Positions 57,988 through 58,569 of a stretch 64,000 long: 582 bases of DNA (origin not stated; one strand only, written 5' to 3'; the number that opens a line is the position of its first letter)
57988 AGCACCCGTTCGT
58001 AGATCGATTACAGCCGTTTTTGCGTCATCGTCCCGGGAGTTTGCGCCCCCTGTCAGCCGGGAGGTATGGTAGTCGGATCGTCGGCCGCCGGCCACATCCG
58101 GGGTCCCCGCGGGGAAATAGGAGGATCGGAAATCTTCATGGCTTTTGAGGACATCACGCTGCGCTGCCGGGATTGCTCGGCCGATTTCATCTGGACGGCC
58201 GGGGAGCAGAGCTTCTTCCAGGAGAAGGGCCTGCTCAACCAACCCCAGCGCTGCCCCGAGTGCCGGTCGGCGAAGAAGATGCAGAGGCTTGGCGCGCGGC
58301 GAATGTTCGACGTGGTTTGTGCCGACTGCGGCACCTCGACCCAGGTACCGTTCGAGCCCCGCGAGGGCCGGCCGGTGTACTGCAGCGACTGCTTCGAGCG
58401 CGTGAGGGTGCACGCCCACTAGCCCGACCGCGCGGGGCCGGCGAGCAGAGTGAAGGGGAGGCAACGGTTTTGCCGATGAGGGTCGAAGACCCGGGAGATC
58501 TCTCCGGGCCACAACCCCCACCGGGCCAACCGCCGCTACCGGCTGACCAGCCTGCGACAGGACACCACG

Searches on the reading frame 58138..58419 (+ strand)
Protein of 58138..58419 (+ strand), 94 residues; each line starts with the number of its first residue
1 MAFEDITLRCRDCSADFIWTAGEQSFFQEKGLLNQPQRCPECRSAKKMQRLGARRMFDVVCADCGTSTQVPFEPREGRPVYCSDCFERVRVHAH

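Call 5: search_protein_families(library=pfam, proteins=[window:58138-58419:+], max_evalue=0.1)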
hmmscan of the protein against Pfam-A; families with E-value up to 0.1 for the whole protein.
window:58138-58419:+ (94 aa): 8 families
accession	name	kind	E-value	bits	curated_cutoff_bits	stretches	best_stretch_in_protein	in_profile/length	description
PF13451.12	zf_Tbcl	-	9.8e-22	77.1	24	1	4-50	1-47/48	Probable treble clef domain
PF23477.1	zf_Tbcl_2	-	1.7e-19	69.7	27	1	54-88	1-35/37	Probable treble clef zinc finger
PF21817.3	CapR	-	0.00029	21.4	24.2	1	6-42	31-66/67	CapR homology domain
PF14599.11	zinc_ribbon_6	-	0.0018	18.6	27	1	47-72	18-43/59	Zinc-ribbon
PF14354.12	Lar_restr_allev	-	0.012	16.3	28.6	0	37-69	4-34/58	Restriction alleviation protein Lar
PF01155.25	HypA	-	0.012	16.1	28.9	1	5-47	68-97/112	Hydrogenase/urease nickel incorporation, metallochaperone, hypA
PF22586.1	ANCHR-like_BBOX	-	0.048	14.2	27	0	4-17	7-19/39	ANCHR-like B-box zinc-binding domain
PF09723.15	Zn_ribbon_8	-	0.094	13.2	34.4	0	9-48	7-37/41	Zinc ribbon domain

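Call 6: search_protein_families(library=ncbifam, proteins=[window:58138-58419:+], max_evalue=0.1)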
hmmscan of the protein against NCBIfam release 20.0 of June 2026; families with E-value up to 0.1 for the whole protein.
window:58138-58419:+ (94 aa): 6 families
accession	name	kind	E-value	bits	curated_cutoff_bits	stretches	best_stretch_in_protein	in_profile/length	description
TIGR04272.1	cxxc_cxxc_Mbark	domain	1e-19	70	36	1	54-90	1-37/37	CxxC-x17-CxxC domain-containing protein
NF041259.1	mono_DmmA_fam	domain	0.01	16.2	60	1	55-94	48-85/101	dimethylamine monooxygenase subunit DmmA family protein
TIGR03655.1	anti_R_Lar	subfamily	0.024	14.9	39.6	0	38-72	3-42/55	Lar family restriction alleviation protein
NF041070.1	carrier_LysW_Arch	domain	0.067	13.2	75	1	60-91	4-35/57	alpha-aminoadipate/glutamate carrier protein LysW/ArgW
NF047912.1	ECs_2282_CxxC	subfamily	0.077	12.9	37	0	38-66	4-35/60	ECs_2282 family putative zinc-binding protein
NF045720.1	rubredox_RCKP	subfamily_domain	0.081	12.5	45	1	35-50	18-33/34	RCKP-type rubredoxin-like domain-containing protein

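Call 7: find_encoding_contigs(protein=window:58138-58419:+, flank=4000, max_places=8)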
Protein window:58138-58419:+ (94 aa): 7 contigs read that carry it; 7 places shown.
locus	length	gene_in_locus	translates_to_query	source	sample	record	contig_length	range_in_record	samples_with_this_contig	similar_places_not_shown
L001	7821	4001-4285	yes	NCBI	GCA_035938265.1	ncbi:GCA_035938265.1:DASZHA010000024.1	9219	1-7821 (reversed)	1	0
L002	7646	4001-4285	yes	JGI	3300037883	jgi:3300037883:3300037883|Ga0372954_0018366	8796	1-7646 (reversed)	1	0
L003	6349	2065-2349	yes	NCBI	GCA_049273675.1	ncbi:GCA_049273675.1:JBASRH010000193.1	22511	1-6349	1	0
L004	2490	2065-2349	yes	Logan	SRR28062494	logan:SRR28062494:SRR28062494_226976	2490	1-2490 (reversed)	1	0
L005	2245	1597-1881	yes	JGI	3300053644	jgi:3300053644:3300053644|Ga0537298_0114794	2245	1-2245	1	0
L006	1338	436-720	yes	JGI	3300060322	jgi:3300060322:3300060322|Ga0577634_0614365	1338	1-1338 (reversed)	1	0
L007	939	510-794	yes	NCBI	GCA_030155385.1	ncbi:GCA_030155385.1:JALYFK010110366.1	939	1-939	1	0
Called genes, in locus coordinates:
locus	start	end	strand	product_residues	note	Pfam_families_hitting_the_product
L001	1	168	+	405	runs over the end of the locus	PF04455:Saccharop_dh_N, PF21571:ArgZ-like_C_1st, PF21570:ArgZ-like_C_2nd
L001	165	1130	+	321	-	PF00850:Hist_deacetyl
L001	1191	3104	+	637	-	PF08486:SpoIID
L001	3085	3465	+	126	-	PF01925:TauE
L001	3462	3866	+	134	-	PF01925:TauE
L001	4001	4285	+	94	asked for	PF13451:zf_Tbcl, PF23477:zf_Tbcl_2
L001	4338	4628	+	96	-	-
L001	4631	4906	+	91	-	-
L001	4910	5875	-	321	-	PF02899:Phage_int_SAM_1, PF00589:Phage_integrase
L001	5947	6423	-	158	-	-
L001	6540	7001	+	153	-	PF05163:DinB (weak), PF07609:DUF1572, PF12867:DinB_2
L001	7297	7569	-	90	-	-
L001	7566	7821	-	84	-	?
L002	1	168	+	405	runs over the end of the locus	PF04455:Saccharop_dh_N, PF21571:ArgZ-like_C_1st, PF21570:ArgZ-like_C_2nd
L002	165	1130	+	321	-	PF00850:Hist_deacetyl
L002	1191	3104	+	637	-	PF08486:SpoIID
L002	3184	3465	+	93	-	PF01925:TauE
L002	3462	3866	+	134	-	PF01925:TauE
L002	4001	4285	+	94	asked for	PF13451:zf_Tbcl, PF23477:zf_Tbcl_2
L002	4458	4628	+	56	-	-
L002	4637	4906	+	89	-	-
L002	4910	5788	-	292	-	PF00589:Phage_integrase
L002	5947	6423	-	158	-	-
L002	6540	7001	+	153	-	PF05163:DinB (weak), PF07609:DUF1572, PF12867:DinB_2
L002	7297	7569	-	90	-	-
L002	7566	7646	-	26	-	?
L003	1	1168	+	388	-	PF08486:SpoIID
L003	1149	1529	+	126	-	PF01925:TauE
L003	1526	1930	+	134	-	PF01925:TauE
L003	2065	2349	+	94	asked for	PF13451:zf_Tbcl, PF23477:zf_Tbcl_2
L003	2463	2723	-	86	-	-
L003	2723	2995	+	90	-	-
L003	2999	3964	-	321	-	PF02899:Phage_int_SAM_1, PF00589:Phage_integrase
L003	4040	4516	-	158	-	-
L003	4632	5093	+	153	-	PF04978:MST (weak), PF05163:DinB (weak), PF07609:DUF1572, PF12867:DinB_2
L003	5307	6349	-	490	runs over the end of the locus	-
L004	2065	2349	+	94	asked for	PF13451:zf_Tbcl, PF23477:zf_Tbcl_2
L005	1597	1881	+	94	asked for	PF13451:zf_Tbcl, PF23477:zf_Tbcl_2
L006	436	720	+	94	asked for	PF13451:zf_Tbcl, PF23477:zf_Tbcl_2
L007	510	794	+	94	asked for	PF13451:zf_Tbcl, PF23477:zf_Tbcl_2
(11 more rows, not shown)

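Call 40: find_homologous_proteins(query=window:58138-58419:+, max_evalue=1e-20)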
Query window:58138-58419:+ (94 aa): 1540 proteins with E <= 1e-20 among 1612 candidates; the best 120 are listed.
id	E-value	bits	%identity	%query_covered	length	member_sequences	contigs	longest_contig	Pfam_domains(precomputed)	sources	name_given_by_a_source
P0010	6.6e-52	192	84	100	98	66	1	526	PF13451.13,PF23477.2,PF14599.12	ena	-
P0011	1.6e-49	184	79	100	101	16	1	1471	PF13451.13,PF23477.2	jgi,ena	-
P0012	9.3e-49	182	83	99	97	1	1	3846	PF13451.13,PF23477.2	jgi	jgi:CxxC-x17-CxxC domain-containing protein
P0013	2.7e-48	180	82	100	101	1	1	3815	PF13451.13,PF23477.2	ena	-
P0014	1.1e-46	175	81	97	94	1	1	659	PF13451.13,PF23477.2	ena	-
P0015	1.5e-45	171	79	98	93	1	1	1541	PF13451.13,PF23477.2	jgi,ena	-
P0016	1.8e-45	171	80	96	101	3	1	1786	PF13451.13,PF23477.2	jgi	jgi:CxxC-x17-CxxC domain-containing protein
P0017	2.1e-45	171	78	99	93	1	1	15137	PF13451.13,PF23477.2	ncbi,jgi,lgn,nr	ncbi:MAG TPA: zinc-ribbon domain containing protein [Candidatus Dormibacteraeota bacterium]|jgi:CxxC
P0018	7.6e-45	169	80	91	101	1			PF13451.13,PF23477.2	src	-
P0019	9.9e-45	169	77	99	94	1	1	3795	PF13451.13,PF23477.2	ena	-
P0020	1.2e-44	168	76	99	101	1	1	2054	PF13451.13,PF23477.2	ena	-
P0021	1.3e-44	168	76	99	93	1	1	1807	PF13451.13,PF23477.2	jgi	jgi:CxxC-x17-CxxC domain-containing protein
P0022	1.7e-44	168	79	96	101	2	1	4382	PF13451.13,PF23477.2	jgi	jgi:CxxC-x17-CxxC domain-containing protein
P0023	6.2e-44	166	78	96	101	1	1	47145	PF13451.13,PF23477.2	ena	-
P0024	7.6e-44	166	73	99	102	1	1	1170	PF13451.13,PF23477.2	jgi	-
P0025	4.3e-43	163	76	97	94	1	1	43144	PF13451.13,PF23477.2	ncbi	ncbi:MAG: CxxC-x17-CxxC domain-containing protein [Candidatus Dormibacteria bacterium]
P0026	1.4e-42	162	75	99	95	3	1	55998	PF13451.13,PF23477.2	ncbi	ncbi:MAG: CxxC-x17-CxxC domain-containing protein [Candidatus Dormibacteria bacterium]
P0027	2.2e-42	161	75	99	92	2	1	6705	PF13451.13,PF23477.2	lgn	-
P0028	1.3e-41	159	69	99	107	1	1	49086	PF13451.13,PF23477.2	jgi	jgi:CxxC-x17-CxxC domain-containing protein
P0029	2.7e-41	158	72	100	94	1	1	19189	PF13451.13,PF23477.2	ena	-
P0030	7.4e-41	156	72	99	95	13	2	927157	PF13451.13,PF23477.2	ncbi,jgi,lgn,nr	ncbi:MAG: hypothetical protein QOK05_97 [Chloroflexota bacterium]|jgi:CxxC-x17-CxxC domain-containin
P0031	1.2e-40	156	72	99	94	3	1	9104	PF13451.13,PF23477.2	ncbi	ncbi:MAG: zinc-ribbon domain containing protein [Candidatus Dormibacteria bacterium]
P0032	1.0e-39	153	69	100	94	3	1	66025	PF13451.13,PF23477.2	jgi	jgi:CxxC-x17-CxxC domain-containing protein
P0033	3.2e-39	151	69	100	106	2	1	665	PF13451.13,PF23477.2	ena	-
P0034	1.2e-38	149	71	93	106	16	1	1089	PF13451.13,PF23477.2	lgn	-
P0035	3.3e-38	148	69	96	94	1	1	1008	PF13451.13,PF23477.2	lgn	-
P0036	1.0e-34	136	63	98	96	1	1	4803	PF13451.13,PF23477.2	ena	-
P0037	2.1e-34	136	66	96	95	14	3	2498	PF13451.13,PF23477.2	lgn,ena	-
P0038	2.1e-33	132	59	97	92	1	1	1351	PF13451.13,PF23477.2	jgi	jgi:CxxC-x17-CxxC domain-containing protein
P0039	3.5e-33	132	61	97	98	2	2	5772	PF13451.13,PF23477.2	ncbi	ncbi:MAG: zinc-ribbon domain containing protein [Dehalococcoidia bacterium]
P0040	4.7e-33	131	58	100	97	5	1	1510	PF13451.13,PF23477.2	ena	-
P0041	2.2e-32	129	60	97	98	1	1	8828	PF13451.13,PF23477.2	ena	-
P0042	2.3e-32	129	62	99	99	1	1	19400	PF13451.13,PF23477.2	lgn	-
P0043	2.3e-32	129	58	96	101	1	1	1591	PF13451.13,PF23477.2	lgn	-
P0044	3.2e-32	128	59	98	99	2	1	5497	PF13451.13,PF23477.2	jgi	jgi:CxxC-x17-CxxC domain-containing protein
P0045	5.7e-32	128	55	100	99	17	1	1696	PF13451.13,PF23477.2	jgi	-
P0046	7.5e-32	127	60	96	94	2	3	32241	PF13451.13,PF23477.2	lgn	-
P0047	1.1e-31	127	58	98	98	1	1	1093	PF13451.13,PF23477.2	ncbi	-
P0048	1.4e-31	126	57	98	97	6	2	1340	PF13451.13,PF23477.2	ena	-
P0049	1.9e-31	126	59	94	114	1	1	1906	PF13451.13,PF23477.2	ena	-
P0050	2.7e-31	126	57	98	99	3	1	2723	PF13451.13,PF23477.2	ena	-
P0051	2.8e-31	125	56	98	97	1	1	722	PF13451.13,PF23477.2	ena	-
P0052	2.9e-31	125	58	99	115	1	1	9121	PF13451.13,PF23477.2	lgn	-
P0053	3.2e-31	125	57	98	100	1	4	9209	PF13451.13,PF23477.2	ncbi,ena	-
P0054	3.3e-31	125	59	96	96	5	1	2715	PF13451.13,PF23477.2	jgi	-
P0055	3.9e-31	125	56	97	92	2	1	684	PF13451.13,PF23477.2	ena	-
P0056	4.2e-31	125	57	98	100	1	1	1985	PF13451.13,PF23477.2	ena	-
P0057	4.6e-31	125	61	100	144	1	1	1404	PF13451.13,PF23477.2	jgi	jgi:CxxC-x17-CxxC domain-containing protein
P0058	5.7e-31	124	56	99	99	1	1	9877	PF13451.13,PF23477.2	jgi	-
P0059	5.9e-31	124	57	100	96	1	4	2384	PF13451.13,PF23477.2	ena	-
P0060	6.1e-31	124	56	99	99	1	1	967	PF13451.13,PF23477.2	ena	-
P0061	6.3e-31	124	56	98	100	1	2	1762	PF13451.13,PF23477.2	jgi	-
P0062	6.4e-31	124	57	97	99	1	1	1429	PF13451.13,PF23477.2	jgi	jgi:CxxC-x17-CxxC domain-containing protein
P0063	6.4e-31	124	55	98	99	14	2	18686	PF13451.13,PF23477.2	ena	-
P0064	7.0e-31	124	61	96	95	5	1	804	PF13451.13,PF23477.2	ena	-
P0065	7.4e-31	124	59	96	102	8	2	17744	PF13451.13,PF23477.2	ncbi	-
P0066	8.0e-31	124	58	98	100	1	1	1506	PF13451.13,PF23477.2,PF09723.16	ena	-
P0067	8.2e-31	124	60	97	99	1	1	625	PF13451.13,PF23477.2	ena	-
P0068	9.1e-31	124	55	98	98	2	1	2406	PF13451.13,PF23477.2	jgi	jgi:CxxC-x17-CxxC domain-containing protein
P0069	9.1e-31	124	59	98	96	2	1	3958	PF13451.13,PF23477.2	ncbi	-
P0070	9.7e-31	124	58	98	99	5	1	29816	PF13451.13,PF23477.2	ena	-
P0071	9.7e-31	124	58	96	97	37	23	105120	PF13451.13,PF23477.2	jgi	-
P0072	1.2e-30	123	57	97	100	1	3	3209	PF13451.13,PF23477.2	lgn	-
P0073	1.2e-30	123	58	99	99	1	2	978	PF13451.13,PF23477.2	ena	-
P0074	1.2e-30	123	56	98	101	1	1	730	PF13451.13,PF23477.2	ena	-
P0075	1.3e-30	123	57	98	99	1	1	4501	PF13451.13,PF23477.2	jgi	jgi:CxxC-x17-CxxC domain-containing protein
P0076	1.3e-30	123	59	97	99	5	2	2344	PF13451.13,PF23477.2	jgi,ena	-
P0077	1.3e-30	123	59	99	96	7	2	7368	PF13451.13,PF23477.2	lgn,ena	-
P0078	1.3e-30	123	60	97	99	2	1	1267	PF13451.13,PF23477.2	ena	-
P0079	1.3e-30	123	56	98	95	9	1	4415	PF13451.13,PF23477.2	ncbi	-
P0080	1.4e-30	123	56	100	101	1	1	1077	PF13451.13,PF23477.2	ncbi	-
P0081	1.4e-30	123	59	96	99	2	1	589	PF13451.13,PF23477.2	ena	-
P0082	1.4e-30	123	56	97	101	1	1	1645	PF13451.13,PF23477.2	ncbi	-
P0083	1.6e-30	123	56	98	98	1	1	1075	PF13451.13,PF23477.2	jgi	-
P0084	1.8e-30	123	57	97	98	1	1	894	PF13451.13,PF23477.2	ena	-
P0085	1.8e-30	123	59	96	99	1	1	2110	PF13451.13,PF23477.2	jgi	-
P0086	2.1e-30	123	57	98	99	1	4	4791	PF13451.13,PF23477.2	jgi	jgi:CxxC-x17-CxxC domain-containing protein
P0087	2.2e-30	123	60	96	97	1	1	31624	PF13451.13,PF23477.2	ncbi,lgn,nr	ncbi:MAG: zinc-ribbon domain containing protein [Chloroflexi bacterium]|nr:zinc-ribbon domain contai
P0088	2.2e-30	123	57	98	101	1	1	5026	PF13451.13,PF23477.2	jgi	jgi:CxxC-x17-CxxC domain-containing protein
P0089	2.3e-30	123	63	89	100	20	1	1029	PF13451.13,PF23477.2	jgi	jgi:CxxC-x17-CxxC domain-containing protein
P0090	2.4e-30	122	56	98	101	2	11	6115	PF13451.13,PF23477.2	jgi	jgi:CxxC-x17-CxxC domain-containing protein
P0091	2.6e-30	122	56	100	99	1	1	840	PF13451.13,PF23477.2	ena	-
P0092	2.8e-30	122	59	96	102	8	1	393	PF13451.13,PF23477.2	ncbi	-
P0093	3.0e-30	122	59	96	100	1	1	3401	PF13451.13,PF23477.2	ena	-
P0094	3.0e-30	122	53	98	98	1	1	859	PF13451.13,PF23477.2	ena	-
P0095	3.3e-30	122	60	97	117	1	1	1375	PF13451.13,PF23477.2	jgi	jgi:CxxC-x17-CxxC domain-containing protein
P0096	4.0e-30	122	60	99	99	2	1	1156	PF13451.13,PF23477.2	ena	-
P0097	4.2e-30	122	60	96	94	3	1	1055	PF13451.13,PF23477.2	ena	-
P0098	4.3e-30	122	57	98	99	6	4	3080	PF13451.13,PF23477.2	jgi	jgi:CxxC-x17-CxxC domain-containing protein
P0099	4.8e-30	122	54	99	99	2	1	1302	PF13451.13,PF23477.2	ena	-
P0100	5.0e-30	121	57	99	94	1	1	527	PF13451.13,PF23477.2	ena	-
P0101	5.2e-30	121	56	98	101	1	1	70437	PF13451.13,PF23477.2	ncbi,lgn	-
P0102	5.3e-30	121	55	97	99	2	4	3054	PF13451.13,PF23477.2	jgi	-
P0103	5.4e-30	121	57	97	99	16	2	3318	PF13451.13,PF23477.2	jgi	jgi:CxxC-x17-CxxC domain-containing protein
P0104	5.4e-30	121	55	98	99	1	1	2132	PF13451.13,PF23477.2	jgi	-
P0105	5.6e-30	121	57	96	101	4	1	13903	PF13451.13,PF23477.2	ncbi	ncbi:MAG: zinc-ribbon domain containing protein [Dehalococcoidia bacterium]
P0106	5.6e-30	121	56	98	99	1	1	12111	PF13451.13,PF23477.2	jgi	jgi:CxxC-x17-CxxC domain-containing protein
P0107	5.7e-30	121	54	98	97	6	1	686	PF13451.13,PF23477.2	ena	-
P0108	5.8e-30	121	56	98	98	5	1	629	PF13451.13,PF23477.2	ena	-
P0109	5.8e-30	121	55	96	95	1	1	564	PF13451.13,PF23477.2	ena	-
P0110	6.0e-30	121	57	98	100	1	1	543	PF13451.13,PF23477.2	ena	-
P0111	6.2e-30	121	58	96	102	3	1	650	PF13451.13,PF23477.2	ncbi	-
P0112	6.6e-30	121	57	97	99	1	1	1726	PF13451.13,PF23477.2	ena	-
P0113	6.7e-30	121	57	96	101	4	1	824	PF13451.13,PF23477.2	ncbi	-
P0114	6.7e-30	121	56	97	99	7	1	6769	PF13451.13,PF23477.2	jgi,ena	-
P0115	6.9e-30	121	56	99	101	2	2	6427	PF13451.13,PF23477.2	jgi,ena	-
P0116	7.2e-30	121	56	98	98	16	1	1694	PF13451.13,PF23477.2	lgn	-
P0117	7.2e-30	121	55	96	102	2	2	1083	PF13451.13,PF23477.2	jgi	-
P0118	7.2e-30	121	56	97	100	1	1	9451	PF13451.13,PF23477.2,PF09723.16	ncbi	-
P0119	7.4e-30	121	57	96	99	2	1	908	PF13451.13,PF23477.2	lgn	-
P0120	7.6e-30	121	54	98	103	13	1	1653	PF13451.13,PF23477.2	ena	-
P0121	7.6e-30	121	57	97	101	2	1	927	PF13451.13,PF23477.2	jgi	jgi:CxxC-x17-CxxC domain-containing protein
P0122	8.0e-30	121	54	98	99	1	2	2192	PF13451.13,PF23477.2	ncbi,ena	-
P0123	8.2e-30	121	58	96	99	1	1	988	PF13451.13,PF23477.2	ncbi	-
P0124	8.5e-30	121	56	98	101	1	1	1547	PF13451.13,PF23477.2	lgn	-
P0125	8.6e-30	121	57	96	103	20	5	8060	PF13451.13,PF23477.2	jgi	jgi:CxxC-x17-CxxC domain-containing protein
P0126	8.7e-30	121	56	99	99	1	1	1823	PF13451.13,PF23477.2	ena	-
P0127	9.3e-30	121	55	98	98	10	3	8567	PF13451.13,PF23477.2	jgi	-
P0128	9.3e-30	121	58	94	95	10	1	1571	PF13451.13,PF23477.2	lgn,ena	-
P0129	9.3e-30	121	59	95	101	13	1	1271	PF13451.13,PF23477.2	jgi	jgi:CxxC-x17-CxxC domain-containing protein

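Call 41: find_encoding_contigs(protein=P0017, flank=2500, max_places=1)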
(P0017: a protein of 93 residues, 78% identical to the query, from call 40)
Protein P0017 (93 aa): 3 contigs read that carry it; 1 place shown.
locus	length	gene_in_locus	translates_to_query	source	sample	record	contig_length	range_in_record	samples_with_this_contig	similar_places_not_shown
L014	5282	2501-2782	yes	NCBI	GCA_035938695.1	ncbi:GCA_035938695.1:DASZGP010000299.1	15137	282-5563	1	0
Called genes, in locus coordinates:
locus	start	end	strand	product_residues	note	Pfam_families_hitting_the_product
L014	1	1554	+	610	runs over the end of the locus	PF08486:SpoIID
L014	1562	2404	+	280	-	PF01925:TauE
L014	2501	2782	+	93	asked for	PF13451:zf_Tbcl, PF23477:zf_Tbcl_2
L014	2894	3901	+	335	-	PF02899:Phage_int_SAM_1 (weak), PF00589:Phage_integrase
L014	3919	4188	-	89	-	-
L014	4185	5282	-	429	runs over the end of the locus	-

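Call 42: find_encoding_contigs(protein=P0025, flank=2500, max_places=1)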
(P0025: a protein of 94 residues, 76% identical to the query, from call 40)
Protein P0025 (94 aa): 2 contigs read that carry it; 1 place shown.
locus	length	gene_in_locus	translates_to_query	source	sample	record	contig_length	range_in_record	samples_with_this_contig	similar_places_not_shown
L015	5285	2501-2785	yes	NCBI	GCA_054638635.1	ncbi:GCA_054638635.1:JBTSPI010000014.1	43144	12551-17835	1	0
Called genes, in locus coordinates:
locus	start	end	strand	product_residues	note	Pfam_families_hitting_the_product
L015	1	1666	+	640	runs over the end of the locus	PF08486:SpoIID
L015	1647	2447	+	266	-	PF01925:TauE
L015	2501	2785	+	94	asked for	PF13451:zf_Tbcl, PF23477:zf_Tbcl_2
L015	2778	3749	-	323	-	PF02899:Phage_int_SAM_1, PF00589:Phage_integrase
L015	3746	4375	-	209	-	PF00440:TetR_N, PF16859:TetR_C_11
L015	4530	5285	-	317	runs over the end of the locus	-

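Call 43: find_encoding_contigs(protein=P0030, flank=2500, max_places=1)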
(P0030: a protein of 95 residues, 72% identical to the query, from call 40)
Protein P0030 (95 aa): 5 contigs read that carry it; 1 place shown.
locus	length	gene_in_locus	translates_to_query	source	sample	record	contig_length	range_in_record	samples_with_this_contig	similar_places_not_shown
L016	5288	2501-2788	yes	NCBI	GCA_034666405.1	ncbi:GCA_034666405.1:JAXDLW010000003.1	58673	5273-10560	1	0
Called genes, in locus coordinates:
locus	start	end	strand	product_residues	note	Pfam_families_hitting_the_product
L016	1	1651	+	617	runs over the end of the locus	PF08486:SpoIID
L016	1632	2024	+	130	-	PF01925:TauE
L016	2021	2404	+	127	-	PF01925:TauE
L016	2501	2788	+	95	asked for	PF13451:zf_Tbcl, PF23477:zf_Tbcl_2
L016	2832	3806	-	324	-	PF02899:Phage_int_SAM_1, PF13495:Phage_int_SAM_4 (faint), PF00589:Phage_integrase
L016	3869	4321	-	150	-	-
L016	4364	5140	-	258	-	PF00106:adh_short, PF08659:KR, PF13561:adh_short_C2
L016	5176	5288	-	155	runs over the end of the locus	PF01243:PNPOx_N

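Call 44: find_encoding_contigs(protein=P0032, flank=2500, max_places=1)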
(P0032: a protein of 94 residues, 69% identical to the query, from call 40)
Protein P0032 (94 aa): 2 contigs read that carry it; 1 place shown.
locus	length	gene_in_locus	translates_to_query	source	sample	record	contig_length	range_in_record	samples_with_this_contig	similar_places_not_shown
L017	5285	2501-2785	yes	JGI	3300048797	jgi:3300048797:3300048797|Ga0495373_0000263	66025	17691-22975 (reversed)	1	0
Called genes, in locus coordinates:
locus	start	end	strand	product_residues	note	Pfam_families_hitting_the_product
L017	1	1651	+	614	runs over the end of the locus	PF08486:SpoIID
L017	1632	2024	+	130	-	PF01925:TauE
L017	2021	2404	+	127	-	PF01925:TauE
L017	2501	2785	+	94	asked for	PF13451:zf_Tbcl, PF23477:zf_Tbcl_2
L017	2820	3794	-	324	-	PF02899:Phage_int_SAM_1, PF00589:Phage_integrase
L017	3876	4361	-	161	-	PF01243:PNPOx_N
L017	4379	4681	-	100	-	-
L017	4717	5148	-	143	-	PF00072:Response_reg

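Call 57: search_protein_families(library=padloc, proteins=[window:58138-58419:+], max_evalue=0.1)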
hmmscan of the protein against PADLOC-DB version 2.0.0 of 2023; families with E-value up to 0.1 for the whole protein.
window:58138-58419:+ (94 aa): 0 families

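Call 58: search_protein_families(library=phrogs, proteins=[window:58138-58419:+], max_evalue=0.1)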
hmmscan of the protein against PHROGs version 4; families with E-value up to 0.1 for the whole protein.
window:58138-58419:+ (94 aa): 3 families
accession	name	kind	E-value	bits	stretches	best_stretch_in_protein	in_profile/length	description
phrog_9774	-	moron, auxiliary metabolic gene and host takeover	0.053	14.8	0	6-20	102-116/119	NrdC-like thioredoxin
phrog_28451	-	unknown function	0.061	14.4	0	38-66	18-45/67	-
phrog_681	-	DNA, RNA and nucleotide metabolism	0.092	12.3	0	6-61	333-379/576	endonuclease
